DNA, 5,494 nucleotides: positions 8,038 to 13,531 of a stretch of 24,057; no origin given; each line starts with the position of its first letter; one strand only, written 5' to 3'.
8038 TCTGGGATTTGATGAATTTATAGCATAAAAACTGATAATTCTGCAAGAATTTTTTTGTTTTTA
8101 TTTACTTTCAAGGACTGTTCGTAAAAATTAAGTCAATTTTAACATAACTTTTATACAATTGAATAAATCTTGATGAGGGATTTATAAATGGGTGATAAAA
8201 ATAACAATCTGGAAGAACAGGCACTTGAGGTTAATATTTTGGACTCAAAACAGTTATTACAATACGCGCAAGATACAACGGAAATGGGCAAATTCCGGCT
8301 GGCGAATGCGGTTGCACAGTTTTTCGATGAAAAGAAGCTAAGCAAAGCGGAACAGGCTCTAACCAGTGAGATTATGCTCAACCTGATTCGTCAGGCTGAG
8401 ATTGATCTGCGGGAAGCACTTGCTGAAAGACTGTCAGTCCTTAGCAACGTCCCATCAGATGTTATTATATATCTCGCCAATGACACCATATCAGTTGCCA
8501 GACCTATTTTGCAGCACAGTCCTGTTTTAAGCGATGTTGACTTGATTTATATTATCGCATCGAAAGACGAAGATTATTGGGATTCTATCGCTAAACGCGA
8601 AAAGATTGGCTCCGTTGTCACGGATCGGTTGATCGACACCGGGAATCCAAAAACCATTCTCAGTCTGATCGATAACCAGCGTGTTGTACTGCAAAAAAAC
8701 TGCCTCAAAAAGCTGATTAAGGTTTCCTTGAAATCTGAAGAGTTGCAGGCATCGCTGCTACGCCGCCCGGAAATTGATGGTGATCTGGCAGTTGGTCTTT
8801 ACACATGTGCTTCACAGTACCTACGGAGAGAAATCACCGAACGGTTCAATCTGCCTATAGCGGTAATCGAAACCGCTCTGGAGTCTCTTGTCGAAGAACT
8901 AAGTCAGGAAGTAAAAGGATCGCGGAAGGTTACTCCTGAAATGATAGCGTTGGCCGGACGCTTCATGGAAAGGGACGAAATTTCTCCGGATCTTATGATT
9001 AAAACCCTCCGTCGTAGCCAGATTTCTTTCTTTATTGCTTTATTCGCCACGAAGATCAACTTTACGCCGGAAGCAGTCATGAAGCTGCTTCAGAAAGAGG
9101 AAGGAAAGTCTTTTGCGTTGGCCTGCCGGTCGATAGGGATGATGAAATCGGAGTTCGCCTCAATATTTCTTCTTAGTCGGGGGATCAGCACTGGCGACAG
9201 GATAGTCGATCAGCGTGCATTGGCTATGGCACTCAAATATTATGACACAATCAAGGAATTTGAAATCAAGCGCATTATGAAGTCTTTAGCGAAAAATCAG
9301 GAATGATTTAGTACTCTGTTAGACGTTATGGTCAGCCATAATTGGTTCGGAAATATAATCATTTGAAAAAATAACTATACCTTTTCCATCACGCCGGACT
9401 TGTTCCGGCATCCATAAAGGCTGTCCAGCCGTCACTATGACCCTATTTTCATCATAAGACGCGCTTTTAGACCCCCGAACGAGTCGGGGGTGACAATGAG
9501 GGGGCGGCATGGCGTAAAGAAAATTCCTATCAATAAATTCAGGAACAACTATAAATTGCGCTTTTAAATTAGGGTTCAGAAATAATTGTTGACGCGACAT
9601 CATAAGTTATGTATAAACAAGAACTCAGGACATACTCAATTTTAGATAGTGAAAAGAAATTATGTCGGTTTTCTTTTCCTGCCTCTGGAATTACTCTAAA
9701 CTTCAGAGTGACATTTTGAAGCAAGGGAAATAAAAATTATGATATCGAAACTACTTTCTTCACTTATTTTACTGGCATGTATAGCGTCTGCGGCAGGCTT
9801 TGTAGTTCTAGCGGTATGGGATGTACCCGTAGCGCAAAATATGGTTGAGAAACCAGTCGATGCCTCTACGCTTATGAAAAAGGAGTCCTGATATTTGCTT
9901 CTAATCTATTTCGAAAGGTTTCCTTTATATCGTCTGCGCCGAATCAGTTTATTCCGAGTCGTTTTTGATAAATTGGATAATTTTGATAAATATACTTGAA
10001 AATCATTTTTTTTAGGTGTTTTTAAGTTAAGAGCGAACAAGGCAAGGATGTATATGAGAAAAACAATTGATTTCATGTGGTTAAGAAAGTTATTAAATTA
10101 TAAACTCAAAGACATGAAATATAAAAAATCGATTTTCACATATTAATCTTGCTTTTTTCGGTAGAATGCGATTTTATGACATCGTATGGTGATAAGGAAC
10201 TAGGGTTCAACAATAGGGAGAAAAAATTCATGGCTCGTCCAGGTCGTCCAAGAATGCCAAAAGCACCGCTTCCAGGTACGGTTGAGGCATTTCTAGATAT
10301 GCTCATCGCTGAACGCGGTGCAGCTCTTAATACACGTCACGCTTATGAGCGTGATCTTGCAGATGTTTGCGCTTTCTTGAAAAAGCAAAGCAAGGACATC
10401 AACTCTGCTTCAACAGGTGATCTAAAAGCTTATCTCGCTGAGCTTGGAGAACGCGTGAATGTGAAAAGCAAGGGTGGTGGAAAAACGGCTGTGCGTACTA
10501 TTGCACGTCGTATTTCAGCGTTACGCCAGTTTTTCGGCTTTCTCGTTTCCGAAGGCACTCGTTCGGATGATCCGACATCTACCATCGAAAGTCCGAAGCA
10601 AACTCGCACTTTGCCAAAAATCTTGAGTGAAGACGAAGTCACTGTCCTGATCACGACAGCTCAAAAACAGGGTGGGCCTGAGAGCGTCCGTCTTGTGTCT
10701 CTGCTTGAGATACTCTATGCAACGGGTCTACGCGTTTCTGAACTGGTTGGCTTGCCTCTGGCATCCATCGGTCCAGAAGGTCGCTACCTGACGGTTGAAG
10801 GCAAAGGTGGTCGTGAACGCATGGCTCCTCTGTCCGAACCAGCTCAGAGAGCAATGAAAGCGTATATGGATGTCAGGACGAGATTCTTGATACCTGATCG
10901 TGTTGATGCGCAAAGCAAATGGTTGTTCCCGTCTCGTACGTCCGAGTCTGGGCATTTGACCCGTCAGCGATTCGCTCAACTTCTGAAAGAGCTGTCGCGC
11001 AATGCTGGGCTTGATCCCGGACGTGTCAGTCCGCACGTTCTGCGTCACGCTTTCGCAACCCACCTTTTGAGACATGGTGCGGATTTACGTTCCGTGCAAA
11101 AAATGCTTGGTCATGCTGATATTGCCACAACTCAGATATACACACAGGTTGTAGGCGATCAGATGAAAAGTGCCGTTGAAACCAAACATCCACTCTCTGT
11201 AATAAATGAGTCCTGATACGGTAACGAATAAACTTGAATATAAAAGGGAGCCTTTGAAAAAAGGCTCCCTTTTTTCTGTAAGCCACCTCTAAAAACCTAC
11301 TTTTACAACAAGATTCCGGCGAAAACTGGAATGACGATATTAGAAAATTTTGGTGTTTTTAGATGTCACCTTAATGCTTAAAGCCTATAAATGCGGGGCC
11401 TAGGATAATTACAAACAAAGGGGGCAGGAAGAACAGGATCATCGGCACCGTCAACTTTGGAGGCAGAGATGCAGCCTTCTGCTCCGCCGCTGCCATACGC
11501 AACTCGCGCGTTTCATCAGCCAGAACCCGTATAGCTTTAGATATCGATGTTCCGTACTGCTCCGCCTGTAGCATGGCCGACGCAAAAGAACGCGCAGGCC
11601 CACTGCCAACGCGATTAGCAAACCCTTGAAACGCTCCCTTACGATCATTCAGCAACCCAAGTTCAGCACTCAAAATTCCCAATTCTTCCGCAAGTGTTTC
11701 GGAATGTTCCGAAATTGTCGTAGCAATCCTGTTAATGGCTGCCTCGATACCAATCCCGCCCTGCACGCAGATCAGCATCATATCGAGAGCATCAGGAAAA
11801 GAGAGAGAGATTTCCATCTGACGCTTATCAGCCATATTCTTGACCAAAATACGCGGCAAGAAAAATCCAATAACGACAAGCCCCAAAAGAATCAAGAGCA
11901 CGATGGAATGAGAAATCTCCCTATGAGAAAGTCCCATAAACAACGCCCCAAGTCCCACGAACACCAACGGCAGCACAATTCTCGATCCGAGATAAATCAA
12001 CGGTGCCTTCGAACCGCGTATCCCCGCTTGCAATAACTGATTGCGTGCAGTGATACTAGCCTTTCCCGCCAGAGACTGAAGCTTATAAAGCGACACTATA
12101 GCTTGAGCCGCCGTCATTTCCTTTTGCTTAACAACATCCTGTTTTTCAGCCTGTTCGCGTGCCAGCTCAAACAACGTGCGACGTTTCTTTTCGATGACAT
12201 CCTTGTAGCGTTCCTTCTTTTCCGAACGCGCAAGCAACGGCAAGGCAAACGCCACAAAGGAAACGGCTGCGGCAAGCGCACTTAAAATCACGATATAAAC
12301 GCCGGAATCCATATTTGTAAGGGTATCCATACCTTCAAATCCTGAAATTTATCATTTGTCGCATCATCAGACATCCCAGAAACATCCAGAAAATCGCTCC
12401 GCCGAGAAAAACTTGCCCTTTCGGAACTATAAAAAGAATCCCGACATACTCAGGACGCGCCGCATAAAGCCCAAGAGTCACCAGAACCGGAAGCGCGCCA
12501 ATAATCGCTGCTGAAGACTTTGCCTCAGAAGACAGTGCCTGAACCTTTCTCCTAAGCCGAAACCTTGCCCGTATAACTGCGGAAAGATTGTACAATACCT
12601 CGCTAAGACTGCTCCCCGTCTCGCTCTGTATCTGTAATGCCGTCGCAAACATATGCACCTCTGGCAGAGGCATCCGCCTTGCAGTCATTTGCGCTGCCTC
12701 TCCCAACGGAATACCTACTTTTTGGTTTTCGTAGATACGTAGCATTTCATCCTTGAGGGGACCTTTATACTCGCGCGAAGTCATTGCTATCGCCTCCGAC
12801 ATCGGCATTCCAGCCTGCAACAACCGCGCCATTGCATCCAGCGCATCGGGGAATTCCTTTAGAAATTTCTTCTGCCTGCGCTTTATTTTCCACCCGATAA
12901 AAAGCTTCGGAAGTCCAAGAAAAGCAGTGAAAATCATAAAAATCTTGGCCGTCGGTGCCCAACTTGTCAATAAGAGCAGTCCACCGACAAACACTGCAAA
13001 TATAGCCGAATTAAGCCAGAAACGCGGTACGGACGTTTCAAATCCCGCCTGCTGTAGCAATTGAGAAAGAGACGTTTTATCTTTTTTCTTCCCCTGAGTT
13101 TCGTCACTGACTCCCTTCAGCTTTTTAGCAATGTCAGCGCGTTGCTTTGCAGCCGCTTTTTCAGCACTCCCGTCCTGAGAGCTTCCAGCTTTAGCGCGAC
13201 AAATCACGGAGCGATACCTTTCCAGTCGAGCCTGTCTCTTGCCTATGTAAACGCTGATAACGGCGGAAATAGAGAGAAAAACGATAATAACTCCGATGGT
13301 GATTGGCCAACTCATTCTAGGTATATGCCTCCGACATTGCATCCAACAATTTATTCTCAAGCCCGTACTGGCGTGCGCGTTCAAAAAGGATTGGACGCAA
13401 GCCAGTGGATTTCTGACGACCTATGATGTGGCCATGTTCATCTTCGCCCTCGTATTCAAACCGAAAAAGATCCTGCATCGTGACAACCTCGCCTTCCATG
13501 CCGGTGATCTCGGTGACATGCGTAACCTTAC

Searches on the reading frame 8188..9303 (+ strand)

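Call 69: search_protein_families(library=pfam, proteins=[window:8188-9303:+], max_evalue=0.00001)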
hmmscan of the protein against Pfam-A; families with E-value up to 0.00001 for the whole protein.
window:8188-9303:+ (372 aa): 1 family
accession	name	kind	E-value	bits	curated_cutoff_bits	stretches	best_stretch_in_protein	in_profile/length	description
PF10098.14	DUF2336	-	2.6e-45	155.3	34.6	1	103-356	1-253/262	Uncharacterised protein conserved in bacteria (DUF2336)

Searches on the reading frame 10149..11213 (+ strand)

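Call 69: search_protein_families(library=pfam, proteins=[window:10149-11213:+], max_evalue=0.00001)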
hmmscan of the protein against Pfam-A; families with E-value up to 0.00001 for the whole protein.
window:10149-11213:+ (355 aa): 2 families
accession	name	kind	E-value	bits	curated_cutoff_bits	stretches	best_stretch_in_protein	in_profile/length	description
PF00589.27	Phage_integrase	-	4.3e-44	150.8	27.1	1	158-334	2-168/172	Phage integrase family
PF02899.23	Phage_int_SAM_1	-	2.1e-19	70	22.3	1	45-136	1-83/83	Phage integrase, N-terminal SAM-like domain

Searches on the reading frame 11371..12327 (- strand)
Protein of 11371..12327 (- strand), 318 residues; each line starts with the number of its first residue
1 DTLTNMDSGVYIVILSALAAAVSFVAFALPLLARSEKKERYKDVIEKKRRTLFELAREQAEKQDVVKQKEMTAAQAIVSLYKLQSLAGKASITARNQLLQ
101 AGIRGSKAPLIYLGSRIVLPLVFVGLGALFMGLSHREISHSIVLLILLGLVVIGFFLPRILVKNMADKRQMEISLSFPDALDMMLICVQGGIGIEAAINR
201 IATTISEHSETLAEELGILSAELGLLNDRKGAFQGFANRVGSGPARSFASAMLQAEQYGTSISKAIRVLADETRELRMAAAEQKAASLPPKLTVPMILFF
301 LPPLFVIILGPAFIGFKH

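Call 69: search_protein_families(library=pfam, proteins=[window:11371-12327:-], max_evalue=0.00001)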
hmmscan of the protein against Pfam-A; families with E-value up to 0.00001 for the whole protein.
window:11371-12327:- (318 aa): 1 family
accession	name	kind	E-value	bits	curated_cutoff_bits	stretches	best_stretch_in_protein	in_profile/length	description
PF00482.28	T2SSF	-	4.2e-17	62.7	25.2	1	181-309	2-124/125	Type II secretion system (T2SS), protein F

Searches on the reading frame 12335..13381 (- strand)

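Call 69: search_protein_families(library=pfam, proteins=[window:12335-13381:-], max_evalue=0.00001)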
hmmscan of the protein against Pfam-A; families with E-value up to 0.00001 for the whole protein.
window:12335-13381:- (348 aa): 1 family
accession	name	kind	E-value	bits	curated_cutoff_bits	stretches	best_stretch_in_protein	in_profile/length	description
PF00482.28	T2SSF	-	5e-22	78.6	25.2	1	181-303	2-121/125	Type II secretion system (T2SS), protein F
